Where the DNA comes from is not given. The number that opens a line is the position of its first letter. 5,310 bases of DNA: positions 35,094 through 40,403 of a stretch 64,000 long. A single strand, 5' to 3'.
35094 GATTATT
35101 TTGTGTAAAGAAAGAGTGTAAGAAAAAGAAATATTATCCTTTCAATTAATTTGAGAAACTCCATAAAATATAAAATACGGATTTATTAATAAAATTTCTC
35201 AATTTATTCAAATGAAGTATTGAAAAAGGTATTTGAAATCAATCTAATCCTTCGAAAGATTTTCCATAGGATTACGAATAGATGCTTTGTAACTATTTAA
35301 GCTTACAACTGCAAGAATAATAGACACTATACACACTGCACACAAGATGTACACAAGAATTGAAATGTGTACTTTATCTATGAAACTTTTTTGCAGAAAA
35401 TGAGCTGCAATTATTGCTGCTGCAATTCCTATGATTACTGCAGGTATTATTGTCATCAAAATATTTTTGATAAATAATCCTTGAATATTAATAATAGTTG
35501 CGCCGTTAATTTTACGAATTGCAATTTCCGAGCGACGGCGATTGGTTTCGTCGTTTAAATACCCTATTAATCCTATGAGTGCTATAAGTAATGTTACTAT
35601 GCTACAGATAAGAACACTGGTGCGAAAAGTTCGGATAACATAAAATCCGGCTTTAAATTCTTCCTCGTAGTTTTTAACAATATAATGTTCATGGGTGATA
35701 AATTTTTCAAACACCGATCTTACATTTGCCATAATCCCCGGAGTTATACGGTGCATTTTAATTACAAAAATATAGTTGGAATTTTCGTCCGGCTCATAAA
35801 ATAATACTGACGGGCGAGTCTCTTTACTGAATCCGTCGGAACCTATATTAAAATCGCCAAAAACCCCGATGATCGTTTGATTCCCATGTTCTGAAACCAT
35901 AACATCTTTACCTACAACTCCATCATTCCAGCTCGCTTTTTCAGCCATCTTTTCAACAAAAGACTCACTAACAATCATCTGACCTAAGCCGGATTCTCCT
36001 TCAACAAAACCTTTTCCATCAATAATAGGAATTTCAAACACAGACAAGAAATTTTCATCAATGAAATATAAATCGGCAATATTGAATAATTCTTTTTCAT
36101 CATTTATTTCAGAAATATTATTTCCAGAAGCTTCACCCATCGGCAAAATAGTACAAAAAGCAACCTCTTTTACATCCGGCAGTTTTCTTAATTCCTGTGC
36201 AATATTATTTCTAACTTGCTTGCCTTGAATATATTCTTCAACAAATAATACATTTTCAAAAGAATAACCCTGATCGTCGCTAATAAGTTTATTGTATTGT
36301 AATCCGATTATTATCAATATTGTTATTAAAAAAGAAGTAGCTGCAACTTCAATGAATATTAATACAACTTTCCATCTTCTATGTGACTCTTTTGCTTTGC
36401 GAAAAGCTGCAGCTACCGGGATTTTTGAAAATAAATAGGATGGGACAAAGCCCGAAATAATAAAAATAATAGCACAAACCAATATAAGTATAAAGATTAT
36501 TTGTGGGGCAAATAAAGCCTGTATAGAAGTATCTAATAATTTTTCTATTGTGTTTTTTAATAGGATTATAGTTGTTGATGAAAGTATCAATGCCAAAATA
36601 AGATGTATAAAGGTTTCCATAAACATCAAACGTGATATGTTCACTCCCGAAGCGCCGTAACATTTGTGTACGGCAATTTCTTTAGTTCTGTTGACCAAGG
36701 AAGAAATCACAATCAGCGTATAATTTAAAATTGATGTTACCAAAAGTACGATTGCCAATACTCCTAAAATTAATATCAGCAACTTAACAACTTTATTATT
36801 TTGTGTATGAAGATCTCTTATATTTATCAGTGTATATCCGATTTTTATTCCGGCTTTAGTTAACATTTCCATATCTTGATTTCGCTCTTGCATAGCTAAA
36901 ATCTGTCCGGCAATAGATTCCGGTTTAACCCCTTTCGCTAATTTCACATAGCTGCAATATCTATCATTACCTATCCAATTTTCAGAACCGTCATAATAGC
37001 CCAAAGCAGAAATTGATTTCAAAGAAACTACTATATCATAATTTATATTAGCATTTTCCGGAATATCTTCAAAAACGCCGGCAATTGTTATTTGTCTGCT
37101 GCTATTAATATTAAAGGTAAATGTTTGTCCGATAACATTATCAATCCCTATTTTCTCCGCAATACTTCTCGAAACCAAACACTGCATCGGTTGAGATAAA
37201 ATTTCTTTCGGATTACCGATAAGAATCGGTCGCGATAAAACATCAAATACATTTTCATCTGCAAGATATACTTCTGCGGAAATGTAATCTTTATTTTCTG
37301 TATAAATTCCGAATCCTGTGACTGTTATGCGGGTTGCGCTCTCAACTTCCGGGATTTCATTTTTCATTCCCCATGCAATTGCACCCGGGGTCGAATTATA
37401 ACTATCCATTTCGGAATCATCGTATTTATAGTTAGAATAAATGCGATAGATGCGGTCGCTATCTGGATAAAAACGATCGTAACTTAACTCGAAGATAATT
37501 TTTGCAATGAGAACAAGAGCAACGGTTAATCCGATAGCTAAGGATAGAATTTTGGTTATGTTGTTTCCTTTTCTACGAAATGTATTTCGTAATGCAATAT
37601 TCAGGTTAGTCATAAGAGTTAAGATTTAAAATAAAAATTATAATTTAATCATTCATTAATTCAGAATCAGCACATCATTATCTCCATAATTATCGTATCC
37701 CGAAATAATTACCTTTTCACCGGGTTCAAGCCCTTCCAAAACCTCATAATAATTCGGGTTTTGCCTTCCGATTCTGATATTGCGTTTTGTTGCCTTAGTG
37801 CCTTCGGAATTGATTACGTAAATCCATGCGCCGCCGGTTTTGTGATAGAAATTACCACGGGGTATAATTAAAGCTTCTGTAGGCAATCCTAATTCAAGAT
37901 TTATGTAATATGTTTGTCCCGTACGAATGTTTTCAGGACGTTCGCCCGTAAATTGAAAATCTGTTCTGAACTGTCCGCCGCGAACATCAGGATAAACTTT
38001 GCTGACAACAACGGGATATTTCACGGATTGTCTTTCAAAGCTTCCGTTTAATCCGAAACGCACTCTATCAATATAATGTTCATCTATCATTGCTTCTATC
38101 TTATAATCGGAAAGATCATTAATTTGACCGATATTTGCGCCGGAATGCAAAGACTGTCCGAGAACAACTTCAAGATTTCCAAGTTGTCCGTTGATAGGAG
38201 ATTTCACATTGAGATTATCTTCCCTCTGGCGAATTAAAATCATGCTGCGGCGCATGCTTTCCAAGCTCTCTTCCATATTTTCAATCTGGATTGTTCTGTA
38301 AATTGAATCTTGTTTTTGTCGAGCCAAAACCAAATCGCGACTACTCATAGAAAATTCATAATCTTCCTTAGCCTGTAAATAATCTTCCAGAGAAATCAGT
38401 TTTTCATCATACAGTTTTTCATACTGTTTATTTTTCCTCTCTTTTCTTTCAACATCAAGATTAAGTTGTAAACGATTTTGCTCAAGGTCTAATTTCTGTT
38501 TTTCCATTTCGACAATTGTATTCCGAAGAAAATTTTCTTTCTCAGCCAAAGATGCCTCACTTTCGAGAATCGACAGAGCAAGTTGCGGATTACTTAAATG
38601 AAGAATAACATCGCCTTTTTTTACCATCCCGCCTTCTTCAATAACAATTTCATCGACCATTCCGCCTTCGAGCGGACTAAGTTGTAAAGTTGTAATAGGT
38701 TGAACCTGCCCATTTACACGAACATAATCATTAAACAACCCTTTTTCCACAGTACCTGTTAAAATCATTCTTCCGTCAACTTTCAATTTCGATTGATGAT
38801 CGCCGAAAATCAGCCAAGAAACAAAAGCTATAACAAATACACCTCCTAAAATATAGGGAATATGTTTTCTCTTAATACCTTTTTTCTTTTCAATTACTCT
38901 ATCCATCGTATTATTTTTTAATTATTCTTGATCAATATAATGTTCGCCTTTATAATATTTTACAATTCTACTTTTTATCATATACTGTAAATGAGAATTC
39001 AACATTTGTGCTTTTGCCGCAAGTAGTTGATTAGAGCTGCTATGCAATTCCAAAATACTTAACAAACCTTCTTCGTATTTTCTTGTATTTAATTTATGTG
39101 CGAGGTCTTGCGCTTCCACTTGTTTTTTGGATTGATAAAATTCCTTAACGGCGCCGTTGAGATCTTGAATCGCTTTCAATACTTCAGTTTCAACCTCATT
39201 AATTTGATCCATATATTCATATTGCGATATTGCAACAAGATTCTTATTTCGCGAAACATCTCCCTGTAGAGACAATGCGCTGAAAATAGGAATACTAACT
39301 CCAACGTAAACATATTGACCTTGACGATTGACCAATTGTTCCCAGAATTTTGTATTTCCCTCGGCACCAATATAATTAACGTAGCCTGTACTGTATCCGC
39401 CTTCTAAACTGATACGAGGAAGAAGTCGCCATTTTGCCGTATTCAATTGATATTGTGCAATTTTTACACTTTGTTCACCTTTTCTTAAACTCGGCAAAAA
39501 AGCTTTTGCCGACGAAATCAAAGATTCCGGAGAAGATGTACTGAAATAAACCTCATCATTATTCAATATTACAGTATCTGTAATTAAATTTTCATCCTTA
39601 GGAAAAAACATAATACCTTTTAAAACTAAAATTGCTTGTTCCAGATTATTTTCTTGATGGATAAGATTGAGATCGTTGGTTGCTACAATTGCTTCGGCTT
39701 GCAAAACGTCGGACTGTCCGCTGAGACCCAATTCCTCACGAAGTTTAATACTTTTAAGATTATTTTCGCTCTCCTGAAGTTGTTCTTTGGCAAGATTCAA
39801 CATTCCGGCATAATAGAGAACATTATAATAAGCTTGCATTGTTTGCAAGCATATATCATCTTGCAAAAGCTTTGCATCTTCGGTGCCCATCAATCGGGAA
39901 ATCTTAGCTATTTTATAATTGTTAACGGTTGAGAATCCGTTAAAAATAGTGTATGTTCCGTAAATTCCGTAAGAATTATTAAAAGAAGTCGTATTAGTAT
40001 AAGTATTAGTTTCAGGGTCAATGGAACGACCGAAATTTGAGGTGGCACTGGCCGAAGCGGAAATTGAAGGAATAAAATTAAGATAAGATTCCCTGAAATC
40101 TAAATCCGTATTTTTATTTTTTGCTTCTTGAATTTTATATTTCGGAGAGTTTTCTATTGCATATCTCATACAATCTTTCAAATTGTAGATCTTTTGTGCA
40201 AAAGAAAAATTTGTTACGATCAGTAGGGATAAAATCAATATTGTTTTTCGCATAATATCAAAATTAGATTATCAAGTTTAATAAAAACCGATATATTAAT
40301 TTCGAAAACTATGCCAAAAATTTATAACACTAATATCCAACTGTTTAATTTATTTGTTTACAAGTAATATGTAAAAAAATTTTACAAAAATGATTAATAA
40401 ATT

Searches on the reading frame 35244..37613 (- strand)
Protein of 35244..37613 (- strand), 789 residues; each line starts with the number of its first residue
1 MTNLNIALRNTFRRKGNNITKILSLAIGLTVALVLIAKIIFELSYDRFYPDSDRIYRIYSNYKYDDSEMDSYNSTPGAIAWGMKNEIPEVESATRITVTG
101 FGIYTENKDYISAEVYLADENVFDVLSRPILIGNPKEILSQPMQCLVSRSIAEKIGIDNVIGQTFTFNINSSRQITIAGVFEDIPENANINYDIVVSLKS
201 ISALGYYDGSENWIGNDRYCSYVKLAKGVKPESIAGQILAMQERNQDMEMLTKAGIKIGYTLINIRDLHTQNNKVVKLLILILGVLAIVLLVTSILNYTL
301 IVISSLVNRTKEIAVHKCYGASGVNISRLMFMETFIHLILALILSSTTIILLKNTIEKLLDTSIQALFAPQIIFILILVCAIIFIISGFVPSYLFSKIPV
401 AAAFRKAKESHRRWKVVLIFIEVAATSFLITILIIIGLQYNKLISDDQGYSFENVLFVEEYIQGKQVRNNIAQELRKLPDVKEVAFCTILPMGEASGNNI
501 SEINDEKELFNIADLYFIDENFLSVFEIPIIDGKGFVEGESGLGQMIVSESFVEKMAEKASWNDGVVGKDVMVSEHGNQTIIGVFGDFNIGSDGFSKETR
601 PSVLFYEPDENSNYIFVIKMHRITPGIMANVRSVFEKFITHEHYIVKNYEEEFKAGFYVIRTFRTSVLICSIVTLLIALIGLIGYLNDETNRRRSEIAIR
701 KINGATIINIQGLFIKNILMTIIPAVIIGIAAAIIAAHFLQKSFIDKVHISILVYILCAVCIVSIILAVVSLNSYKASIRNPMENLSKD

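Call 61: search_protein_families(library=pfam, proteins=[window:35244-37613:-], max_evalue=0.00001)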
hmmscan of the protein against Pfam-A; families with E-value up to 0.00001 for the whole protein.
window:35244-37613:- (789 aa): 2 families
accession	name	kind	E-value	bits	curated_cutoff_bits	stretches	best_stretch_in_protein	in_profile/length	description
PF12704.14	MacB_PCD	-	4.6e-21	76.5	27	1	22-238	5-204/207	MacB-like periplasmic core domain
PF02687.27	FtsX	-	1e-17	64.7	25.5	2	670-782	3-120/120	FtsX-like permease C-terminal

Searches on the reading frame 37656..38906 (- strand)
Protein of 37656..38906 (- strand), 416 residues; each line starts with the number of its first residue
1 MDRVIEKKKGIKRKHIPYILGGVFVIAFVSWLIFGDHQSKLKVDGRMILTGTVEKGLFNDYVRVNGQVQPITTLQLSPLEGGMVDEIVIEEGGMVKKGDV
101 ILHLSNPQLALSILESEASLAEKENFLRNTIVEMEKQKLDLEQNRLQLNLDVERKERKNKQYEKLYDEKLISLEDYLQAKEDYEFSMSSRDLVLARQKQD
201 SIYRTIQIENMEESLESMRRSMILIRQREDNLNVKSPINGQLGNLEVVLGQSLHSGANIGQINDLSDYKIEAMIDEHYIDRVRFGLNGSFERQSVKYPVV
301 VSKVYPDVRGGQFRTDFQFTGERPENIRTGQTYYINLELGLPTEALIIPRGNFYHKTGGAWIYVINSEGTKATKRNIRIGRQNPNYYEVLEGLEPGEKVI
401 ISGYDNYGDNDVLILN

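Call 61: search_protein_families(library=pfam, proteins=[window:37656-38906:-], max_evalue=0.00001)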
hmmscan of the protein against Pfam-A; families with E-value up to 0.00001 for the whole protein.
window:37656-38906:- (416 aa): 2 families
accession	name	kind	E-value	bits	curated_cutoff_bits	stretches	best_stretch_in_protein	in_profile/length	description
PF16576.10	HlyD_D23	-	3.6e-10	39.9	30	1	74-298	20-175/214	Barrel-sandwich domain of CusB or HlyD membrane-fusion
PF13437.12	HlyD_3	-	9.3e-10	39.6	22.2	1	234-328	2-104/106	HlyD family secretion protein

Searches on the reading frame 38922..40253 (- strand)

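Call 61: search_protein_families(library=pfam, proteins=[window:38922-40253:-], max_evalue=0.00001)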
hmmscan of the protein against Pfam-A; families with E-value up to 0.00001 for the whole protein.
window:38922-40253:- (443 aa): 1 family
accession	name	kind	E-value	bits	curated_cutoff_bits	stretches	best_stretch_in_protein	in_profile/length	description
PF02321.23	OEP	-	8.5e-52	176.1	22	2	243-426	2-177/187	Outer membrane efflux protein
